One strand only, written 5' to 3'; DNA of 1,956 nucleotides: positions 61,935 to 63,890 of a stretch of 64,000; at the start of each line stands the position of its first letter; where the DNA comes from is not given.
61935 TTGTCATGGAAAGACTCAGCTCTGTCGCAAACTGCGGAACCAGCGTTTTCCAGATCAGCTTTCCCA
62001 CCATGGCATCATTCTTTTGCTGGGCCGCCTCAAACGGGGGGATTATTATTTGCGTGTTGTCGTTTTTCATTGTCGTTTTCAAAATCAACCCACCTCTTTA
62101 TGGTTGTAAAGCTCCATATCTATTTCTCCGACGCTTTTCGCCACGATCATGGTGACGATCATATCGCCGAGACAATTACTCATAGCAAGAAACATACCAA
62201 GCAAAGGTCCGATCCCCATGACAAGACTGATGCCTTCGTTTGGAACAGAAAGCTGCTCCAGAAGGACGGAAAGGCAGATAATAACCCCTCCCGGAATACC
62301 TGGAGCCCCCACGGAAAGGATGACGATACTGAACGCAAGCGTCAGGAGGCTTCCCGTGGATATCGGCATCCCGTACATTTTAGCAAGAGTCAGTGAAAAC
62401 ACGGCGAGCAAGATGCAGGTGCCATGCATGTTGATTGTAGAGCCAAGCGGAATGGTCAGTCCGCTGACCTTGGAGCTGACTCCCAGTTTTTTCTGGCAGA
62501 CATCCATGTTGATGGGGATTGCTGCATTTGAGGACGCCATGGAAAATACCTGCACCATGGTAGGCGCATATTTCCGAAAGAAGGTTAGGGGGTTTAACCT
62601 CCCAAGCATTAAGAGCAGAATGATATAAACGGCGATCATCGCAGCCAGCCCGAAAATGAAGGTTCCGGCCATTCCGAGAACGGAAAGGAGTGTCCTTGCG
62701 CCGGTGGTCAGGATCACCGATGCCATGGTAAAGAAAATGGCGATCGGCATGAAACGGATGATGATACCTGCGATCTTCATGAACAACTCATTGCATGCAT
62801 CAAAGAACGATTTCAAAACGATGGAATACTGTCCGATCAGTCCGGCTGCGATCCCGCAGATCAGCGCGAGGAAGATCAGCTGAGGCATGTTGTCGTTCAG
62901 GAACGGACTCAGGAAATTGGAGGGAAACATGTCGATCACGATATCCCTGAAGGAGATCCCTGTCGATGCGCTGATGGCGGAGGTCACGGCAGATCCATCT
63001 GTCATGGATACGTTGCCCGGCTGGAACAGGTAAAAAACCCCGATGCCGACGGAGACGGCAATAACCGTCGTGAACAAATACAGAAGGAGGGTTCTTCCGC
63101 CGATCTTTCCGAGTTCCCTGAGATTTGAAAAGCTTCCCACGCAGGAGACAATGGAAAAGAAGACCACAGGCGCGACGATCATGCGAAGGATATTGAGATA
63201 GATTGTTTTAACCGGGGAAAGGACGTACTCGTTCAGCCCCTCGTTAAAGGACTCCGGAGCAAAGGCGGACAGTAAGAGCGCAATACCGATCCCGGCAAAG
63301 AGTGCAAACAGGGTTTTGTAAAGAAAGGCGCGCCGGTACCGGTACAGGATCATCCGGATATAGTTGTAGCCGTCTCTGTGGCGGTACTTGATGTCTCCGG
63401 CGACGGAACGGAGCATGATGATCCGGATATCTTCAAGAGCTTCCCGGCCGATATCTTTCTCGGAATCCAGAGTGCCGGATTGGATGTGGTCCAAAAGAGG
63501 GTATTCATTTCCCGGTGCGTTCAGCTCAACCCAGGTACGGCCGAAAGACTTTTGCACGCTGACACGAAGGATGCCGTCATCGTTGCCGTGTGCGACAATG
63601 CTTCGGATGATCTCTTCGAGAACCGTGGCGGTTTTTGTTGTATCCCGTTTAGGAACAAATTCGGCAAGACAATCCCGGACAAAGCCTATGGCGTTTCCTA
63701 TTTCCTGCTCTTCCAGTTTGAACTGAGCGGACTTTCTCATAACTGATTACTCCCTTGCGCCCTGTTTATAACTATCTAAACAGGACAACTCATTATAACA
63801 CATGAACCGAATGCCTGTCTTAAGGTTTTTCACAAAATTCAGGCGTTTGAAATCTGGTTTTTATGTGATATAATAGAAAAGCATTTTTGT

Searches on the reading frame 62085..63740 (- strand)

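Call 101: search_protein_families(library=pfam, proteins=[window:62085-63740:-], max_evalue=0.0001)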
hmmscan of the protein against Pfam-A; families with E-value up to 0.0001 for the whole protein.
window:62085-63740:- (551 aa): 1 family
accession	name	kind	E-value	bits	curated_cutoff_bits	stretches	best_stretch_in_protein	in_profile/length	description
PF00375.23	SDF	-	4.2e-95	319.5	27.9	1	140-535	2-386/387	Sodium:dicarboxylate symporter family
